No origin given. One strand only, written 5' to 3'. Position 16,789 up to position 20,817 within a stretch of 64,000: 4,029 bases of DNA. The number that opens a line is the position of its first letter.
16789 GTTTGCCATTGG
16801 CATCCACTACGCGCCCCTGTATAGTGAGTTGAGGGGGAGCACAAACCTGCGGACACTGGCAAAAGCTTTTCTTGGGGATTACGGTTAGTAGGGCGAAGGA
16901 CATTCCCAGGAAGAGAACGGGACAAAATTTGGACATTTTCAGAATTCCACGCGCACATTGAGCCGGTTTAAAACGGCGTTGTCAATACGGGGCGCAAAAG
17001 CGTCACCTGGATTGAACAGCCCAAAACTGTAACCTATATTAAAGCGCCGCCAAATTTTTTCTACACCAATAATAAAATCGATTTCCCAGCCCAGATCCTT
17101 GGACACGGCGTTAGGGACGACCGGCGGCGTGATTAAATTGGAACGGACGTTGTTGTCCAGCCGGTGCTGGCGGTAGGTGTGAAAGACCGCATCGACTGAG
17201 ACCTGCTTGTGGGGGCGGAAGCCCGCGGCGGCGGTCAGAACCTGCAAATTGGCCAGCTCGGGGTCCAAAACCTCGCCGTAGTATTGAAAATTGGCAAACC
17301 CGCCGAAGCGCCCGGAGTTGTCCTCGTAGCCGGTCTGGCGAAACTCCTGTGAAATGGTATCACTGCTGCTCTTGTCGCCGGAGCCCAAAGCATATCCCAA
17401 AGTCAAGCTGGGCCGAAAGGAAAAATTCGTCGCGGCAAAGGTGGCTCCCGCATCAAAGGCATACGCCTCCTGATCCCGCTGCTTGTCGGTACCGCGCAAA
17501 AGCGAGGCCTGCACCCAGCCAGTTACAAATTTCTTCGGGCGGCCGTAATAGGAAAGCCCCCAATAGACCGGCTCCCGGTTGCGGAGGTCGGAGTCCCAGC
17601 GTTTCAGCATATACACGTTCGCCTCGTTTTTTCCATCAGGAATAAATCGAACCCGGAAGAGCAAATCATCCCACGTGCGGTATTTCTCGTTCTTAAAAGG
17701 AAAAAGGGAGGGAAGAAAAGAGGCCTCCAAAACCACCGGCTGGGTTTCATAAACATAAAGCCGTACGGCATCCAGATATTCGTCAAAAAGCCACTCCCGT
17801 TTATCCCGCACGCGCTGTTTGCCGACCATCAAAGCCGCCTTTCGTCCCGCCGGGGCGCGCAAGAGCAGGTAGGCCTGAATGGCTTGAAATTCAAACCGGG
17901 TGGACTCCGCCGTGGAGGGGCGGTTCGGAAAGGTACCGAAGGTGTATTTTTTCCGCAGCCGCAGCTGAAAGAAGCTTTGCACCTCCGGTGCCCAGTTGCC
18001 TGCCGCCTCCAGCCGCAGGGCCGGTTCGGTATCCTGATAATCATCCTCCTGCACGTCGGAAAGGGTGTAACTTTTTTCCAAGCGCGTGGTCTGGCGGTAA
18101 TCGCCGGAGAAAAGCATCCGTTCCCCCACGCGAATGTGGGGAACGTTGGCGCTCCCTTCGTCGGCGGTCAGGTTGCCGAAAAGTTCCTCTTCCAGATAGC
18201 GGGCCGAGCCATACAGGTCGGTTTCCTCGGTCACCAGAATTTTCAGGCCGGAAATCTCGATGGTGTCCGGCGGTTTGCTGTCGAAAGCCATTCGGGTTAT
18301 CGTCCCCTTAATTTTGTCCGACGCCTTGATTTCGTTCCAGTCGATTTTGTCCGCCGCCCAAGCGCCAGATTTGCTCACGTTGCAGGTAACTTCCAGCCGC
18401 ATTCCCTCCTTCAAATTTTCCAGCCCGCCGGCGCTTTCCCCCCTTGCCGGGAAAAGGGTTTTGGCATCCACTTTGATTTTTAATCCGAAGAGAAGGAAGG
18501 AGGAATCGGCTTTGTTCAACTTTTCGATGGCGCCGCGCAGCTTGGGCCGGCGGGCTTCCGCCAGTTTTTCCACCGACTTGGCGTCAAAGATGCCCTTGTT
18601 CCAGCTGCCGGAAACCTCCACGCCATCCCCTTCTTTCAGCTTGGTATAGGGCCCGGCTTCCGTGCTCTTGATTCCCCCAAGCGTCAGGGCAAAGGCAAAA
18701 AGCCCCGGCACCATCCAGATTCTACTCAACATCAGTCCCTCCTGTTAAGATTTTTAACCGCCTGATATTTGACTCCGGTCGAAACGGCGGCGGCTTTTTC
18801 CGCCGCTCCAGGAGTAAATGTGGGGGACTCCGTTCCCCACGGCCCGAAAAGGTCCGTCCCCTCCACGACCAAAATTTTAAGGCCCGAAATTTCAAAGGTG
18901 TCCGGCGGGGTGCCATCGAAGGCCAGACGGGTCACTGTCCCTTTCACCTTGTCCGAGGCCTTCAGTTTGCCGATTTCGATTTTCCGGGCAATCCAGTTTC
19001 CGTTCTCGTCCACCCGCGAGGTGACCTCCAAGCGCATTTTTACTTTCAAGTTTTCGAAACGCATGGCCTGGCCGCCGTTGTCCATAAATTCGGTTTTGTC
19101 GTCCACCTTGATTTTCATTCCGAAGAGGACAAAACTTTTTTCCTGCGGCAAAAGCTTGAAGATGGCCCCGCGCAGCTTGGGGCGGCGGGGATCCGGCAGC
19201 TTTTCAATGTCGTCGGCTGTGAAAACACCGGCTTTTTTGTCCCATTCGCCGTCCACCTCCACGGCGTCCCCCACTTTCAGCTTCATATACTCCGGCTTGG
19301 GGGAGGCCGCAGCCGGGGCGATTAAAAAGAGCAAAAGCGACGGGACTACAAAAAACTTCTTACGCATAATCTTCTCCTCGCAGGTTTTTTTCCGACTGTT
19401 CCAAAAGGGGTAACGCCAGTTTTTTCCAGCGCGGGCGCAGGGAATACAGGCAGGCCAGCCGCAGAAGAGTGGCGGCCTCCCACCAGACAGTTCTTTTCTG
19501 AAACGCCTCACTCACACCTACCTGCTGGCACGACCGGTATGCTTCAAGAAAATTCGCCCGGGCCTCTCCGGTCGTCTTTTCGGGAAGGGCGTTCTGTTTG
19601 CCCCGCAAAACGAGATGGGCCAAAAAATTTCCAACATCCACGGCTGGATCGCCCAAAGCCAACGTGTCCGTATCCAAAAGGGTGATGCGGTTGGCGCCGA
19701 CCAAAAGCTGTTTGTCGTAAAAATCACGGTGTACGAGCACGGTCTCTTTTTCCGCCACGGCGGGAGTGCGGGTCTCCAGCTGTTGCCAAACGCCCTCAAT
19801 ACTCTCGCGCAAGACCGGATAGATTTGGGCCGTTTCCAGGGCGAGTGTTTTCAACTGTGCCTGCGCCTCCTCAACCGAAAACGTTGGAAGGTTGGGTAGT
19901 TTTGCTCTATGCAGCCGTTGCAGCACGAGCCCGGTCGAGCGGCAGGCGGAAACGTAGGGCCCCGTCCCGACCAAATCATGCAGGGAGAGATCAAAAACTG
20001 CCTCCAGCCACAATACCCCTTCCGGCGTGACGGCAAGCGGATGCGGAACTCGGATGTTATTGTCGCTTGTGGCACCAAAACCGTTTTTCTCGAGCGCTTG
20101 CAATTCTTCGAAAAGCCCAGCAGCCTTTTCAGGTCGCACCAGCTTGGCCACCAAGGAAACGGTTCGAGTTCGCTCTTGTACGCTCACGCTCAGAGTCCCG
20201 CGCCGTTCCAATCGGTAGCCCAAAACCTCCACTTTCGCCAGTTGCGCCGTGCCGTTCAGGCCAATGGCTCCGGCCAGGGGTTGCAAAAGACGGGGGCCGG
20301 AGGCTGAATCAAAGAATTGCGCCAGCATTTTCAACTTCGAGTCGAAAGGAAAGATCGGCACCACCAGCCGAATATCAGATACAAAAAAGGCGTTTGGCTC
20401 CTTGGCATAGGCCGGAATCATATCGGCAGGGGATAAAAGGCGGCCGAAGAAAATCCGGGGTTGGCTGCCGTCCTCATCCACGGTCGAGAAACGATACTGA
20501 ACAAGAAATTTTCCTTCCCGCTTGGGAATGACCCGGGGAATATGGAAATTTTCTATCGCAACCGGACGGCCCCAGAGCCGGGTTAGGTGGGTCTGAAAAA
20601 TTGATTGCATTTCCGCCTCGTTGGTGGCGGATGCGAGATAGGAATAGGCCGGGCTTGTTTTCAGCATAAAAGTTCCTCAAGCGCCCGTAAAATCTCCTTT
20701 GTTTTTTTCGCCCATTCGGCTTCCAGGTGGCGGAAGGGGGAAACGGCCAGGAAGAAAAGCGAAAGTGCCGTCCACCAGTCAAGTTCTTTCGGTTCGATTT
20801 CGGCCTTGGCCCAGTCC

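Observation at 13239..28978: Tightly coupled 11-gene operon linking anionic-glycan synthesis, export, two atypical kinases and surface proteins: candidate novel surface-glycan and cargo-attachment system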

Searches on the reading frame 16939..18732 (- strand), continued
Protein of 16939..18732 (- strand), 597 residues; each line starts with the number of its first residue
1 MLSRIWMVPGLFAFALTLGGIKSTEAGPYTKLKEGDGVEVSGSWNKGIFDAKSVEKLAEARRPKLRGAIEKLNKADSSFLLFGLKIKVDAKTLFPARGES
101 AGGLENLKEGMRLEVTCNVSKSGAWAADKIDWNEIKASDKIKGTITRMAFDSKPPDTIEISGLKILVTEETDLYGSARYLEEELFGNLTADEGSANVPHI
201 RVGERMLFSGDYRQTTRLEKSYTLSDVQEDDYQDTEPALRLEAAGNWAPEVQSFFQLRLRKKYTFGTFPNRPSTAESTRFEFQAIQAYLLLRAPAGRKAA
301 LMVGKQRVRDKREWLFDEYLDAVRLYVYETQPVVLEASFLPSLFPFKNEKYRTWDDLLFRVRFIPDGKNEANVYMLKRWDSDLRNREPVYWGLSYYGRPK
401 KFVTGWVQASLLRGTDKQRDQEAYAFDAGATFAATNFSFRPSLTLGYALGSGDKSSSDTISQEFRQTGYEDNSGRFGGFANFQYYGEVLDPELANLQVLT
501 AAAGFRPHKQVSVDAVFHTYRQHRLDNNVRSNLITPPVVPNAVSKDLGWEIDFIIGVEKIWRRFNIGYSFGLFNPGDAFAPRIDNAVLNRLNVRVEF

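Call 65: search_solved_structures(query=A2, max_evalue=0.001, show_alignments=1)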
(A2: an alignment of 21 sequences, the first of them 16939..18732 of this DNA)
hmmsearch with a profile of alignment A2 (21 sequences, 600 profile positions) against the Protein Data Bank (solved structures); distinct sequences matched with E-value up to 0.001: 3.
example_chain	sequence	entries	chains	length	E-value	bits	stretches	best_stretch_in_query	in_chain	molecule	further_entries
3rbh_A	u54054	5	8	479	8e-19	70.7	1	422-590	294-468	Alginate production protein AlgE | Alginate biosynthesis protein AlgE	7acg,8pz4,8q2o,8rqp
4xnk_A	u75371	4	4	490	1.1e-18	70.3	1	422-590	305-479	Alginate production protein AlgE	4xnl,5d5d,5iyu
4afk_A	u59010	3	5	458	1.4e-18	69.9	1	422-590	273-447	ALGINATE PRODUCTION PROTEIN ALGE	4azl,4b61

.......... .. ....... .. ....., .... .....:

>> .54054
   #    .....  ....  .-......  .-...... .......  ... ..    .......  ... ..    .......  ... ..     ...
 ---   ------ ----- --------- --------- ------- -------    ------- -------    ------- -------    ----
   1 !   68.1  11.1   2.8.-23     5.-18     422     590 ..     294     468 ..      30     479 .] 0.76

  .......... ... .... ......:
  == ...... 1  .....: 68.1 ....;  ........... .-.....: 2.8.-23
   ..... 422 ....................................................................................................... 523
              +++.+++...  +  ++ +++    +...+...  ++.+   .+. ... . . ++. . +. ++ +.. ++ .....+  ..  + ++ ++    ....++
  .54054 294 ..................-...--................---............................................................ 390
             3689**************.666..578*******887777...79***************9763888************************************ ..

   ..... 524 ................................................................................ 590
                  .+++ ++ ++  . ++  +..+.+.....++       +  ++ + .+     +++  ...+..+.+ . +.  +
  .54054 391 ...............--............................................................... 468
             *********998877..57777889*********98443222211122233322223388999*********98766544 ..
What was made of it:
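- On Alginate export porin family (AlgE, PF13372): A profile of 21 homologues hits AlgE chains at E 8e-19 (call 65). Arg353 aligns to a variable position, Arg362 to an insertion, and Arg459 to a variable position that is Gly in the window protein (call 65).
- Closest known: Synthase-dependent exopolysaccharide secretion. Different: The AlgE arginine-ring residues that could be aligned are not conserved (call 65).
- Tried and rejected: The alignable ring residues are not conserved (call 65).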

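Call 80: find_encoding_contigs(protein=P0199, flank=10000, max_places=1)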
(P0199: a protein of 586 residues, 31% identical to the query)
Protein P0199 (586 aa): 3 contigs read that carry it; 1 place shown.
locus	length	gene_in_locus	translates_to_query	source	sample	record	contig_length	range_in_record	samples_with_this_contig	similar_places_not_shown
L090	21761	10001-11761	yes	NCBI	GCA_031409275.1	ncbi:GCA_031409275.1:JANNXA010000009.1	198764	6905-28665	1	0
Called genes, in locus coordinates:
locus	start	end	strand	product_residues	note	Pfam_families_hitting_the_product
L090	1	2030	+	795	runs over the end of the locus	PF13229:Beta_helix (faint)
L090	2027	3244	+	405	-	-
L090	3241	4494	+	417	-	PF13439:Glyco_transf_4 (faint), PF00534:Glycos_transf_1, PF13692:Glyco_trans_1_4, PF13524:Glyco_trans_1_2 (weak)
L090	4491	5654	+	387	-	PF13439:Glyco_transf_4 (faint), PF00534:Glycos_transf_1, PF13692:Glyco_trans_1_4, PF13524:Glyco_trans_1_2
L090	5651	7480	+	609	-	PF00664:ABC_membrane, PF00005:ABC_tran, PF13304:AAA_21 (faint)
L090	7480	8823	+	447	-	PF01636:APH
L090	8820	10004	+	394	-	-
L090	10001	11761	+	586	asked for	PF13372:Alginate_exp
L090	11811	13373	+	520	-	PF13620:CarboxypepD_reg (weak)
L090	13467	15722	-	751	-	PF04542:Sigma70_r2, PF08281:Sigma70_r4_2, PF04545:Sigma70_r4, PF13620:CarboxypepD_reg (faint)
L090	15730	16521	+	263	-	PF28008:EboA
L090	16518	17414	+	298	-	PF01026:TatD_DNase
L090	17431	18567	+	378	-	PF01494:FAD_binding_3, PF04820:Trp_halogenase (faint)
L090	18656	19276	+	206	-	PF07638:Sigma70_ECF (weak), PF12645:HTH_16 (faint), PF04542:Sigma70_r2 (weak), PF08281:Sigma70_r4_2, PF04545:Sigma70_r4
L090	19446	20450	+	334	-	-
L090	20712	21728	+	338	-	-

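Call 81: find_encoding_contigs(protein=P0208, flank=10000, max_places=1)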
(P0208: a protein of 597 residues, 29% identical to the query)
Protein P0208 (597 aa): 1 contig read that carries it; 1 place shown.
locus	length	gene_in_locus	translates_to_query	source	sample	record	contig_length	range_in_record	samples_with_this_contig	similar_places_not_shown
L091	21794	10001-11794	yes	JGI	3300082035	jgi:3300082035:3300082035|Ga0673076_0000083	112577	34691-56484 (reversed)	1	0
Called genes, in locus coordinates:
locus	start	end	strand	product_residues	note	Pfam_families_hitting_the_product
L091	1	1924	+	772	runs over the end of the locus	PF18914:DUF5666 (weak), PF00672:HAMP, PF00989:PAS (weak), PF08448:PAS_4 (faint), PF07536:HWE_HK (weak), PF07568:HisKA_2, PF13581:HATPase_c_2, PF02518:HATPase_c, +2 more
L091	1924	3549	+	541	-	PF00072:Response_reg, PF04101:Glyco_tran_28_C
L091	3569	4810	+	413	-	PF13439:Glyco_transf_4, PF00534:Glycos_transf_1, PF13692:Glyco_trans_1_4, PF13524:Glyco_trans_1_2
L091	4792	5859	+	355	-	PF13579:Glyco_trans_4_4, PF13439:Glyco_transf_4, PF00534:Glycos_transf_1, PF13692:Glyco_trans_1_4, PF13524:Glyco_trans_1_2 (weak)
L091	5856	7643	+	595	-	PF00664:ABC_membrane, PF00005:ABC_tran, PF02463:SMC_N (weak)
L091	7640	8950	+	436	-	PF01636:APH (weak)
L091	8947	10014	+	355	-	-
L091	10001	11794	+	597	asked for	PF18914:DUF5666 (weak), PF13372:Alginate_exp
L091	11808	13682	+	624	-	PF00884:Sulfatase, PF01663:Phosphodiest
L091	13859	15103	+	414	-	PF13472:Lipase_GDSL_2 (faint), PF16822:ALGX (weak)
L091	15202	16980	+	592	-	-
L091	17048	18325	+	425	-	PF01266:DAO, PF07992:Pyr_redox_2 (faint)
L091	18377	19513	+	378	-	PF00657:Lipase_GDSL, PF13472:Lipase_GDSL_2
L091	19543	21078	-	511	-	PF02517:Rce1-like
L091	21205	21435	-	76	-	-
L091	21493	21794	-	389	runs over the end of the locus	PF02397:Bac_transf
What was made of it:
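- One of these lies next to a receiver-GT1 fusion at the head of the cassette in L091 (call 81).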

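Call 82: find_encoding_contigs(protein=P0177, flank=10000, max_places=1)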
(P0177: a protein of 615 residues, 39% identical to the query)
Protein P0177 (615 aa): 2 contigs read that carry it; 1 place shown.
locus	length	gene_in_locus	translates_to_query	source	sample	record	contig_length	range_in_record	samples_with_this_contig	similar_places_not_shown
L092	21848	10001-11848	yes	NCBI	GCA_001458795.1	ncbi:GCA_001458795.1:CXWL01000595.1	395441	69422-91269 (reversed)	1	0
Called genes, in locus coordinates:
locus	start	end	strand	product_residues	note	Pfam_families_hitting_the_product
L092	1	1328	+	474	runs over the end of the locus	PF07992:Pyr_redox_2 (weak), PF03721:UDPG_MGDP_dh_N, PF00984:UDPG_MGDP_dh, PF03720:UDPG_MGDP_dh_C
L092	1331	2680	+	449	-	PF04101:Glyco_tran_28_C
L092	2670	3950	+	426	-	PF13439:Glyco_transf_4, PF13579:Glyco_trans_4_4, PF00534:Glycos_transf_1, PF13692:Glyco_trans_1_4, PF13524:Glyco_trans_1_2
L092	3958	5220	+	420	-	PF13439:Glyco_transf_4, PF13579:Glyco_trans_4_4, PF00534:Glycos_transf_1, PF13692:Glyco_trans_1_4, PF13524:Glyco_trans_1_2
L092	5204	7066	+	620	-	PF00664:ABC_membrane, PF00005:ABC_tran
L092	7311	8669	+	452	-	PF01636:APH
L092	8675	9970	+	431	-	PF01636:APH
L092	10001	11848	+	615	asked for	PF18914:DUF5666 (weak), PF13372:Alginate_exp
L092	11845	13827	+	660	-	PF08400:phage_tail_N (faint), PF13620:CarboxypepD_reg (faint)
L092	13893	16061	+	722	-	PF13620:CarboxypepD_reg (faint), PF13715:CarbopepD_reg_2 (faint), PF17210:SdrD_B (faint)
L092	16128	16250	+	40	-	-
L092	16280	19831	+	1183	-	PF07719:TPR_2 (faint), PF24885:TPR_NPHP3, PF13424:TPR_12, PF17874:TPR_MalT, PF00515:TPR_1 (weak), PF13374:TPR_10, PF13424:TPR_12, PF12770:CHAT, +2 more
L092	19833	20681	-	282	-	PF13490:zf-HC2 (weak)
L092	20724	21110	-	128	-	PF08281:Sigma70_r4_2 (faint)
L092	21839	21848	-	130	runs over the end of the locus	PF02082:Rrf2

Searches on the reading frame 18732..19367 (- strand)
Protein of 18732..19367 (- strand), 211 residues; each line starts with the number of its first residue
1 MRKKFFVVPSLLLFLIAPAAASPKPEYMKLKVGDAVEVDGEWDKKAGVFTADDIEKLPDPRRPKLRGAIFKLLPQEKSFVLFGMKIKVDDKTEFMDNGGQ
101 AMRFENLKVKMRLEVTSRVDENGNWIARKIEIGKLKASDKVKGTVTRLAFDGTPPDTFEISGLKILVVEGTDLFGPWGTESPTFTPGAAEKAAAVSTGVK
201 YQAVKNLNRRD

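Call 4: search_protein_families(library=pfam, proteins=[window:18732-19367:-], max_evalue=0.01)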
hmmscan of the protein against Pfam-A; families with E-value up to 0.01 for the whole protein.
window:18732-19367:- (211 aa): 1 family
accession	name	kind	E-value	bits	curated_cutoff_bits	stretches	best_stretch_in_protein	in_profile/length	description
PF18914.6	DUF5666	-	6.2e-17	62.1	27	2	76-131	9-60/60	Domain of unknown function (DUF5666)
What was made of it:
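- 18732..19367 (-): Secreted stand-alone DUF5666 protein. It is a recent duplicate of the barrel's periplasmic N-terminal module. DUF5666 at 6.2e-17 (call 4).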

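Call 5: search_protein_families(library=ncbifam, proteins=[window:18732-19367:-], max_evalue=0.01)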
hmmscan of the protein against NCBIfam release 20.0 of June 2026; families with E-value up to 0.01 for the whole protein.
window:18732-19367:- (211 aa): 0 families

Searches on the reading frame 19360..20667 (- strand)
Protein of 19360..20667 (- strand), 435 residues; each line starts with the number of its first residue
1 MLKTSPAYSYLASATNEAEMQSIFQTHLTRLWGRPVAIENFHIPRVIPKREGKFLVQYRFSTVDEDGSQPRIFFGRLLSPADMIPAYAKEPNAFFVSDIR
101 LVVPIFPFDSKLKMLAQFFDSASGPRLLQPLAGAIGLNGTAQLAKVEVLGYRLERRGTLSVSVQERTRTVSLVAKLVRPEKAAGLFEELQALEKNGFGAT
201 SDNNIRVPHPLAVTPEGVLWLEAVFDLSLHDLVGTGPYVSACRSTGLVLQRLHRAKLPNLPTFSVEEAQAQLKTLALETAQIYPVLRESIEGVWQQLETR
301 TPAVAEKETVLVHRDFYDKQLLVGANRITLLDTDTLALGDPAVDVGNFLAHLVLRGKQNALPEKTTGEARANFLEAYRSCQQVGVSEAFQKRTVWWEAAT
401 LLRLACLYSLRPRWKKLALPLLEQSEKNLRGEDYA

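Call 4: search_protein_families(library=pfam, proteins=[window:19360-20667:-], max_evalue=0.01)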
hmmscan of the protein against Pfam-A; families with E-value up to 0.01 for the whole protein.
window:19360-20667:- (435 aa): 1 family
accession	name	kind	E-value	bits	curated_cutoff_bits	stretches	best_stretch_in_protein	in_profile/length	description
PF01636.29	APH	-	5.7e-13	49.6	23.2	1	168-378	21-230/239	Phosphotransferase enzyme family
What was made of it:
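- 19360..20667 (-): Kinase 2: a paralogue of kinase 1. The two are fused as kinase 1-kinase 2 (about 800 aa) in most other lineages. APH at 5.7e-13 (call 4).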

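Call 5: search_protein_families(library=ncbifam, proteins=[window:19360-20667:-], max_evalue=0.01)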
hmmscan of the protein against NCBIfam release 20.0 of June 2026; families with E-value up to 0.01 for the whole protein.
window:19360-20667:- (435 aa): 3 families
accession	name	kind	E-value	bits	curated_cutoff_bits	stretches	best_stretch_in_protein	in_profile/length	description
NF038156.1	lant_syn_V_LxmK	equivalog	2e-07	30.4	315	1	301-366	183-248/347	class V lanthionine synthetase subunit LxmK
TIGR02906.1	spore_CotS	subfamily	0.00042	19.4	172.7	1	305-353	184-232/314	CotS family spore coat protein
NF046102.1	CellCycRegCcrZ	equivalog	0.0014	18.1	400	1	288-355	132-200/260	cell cycle regulator CcrZ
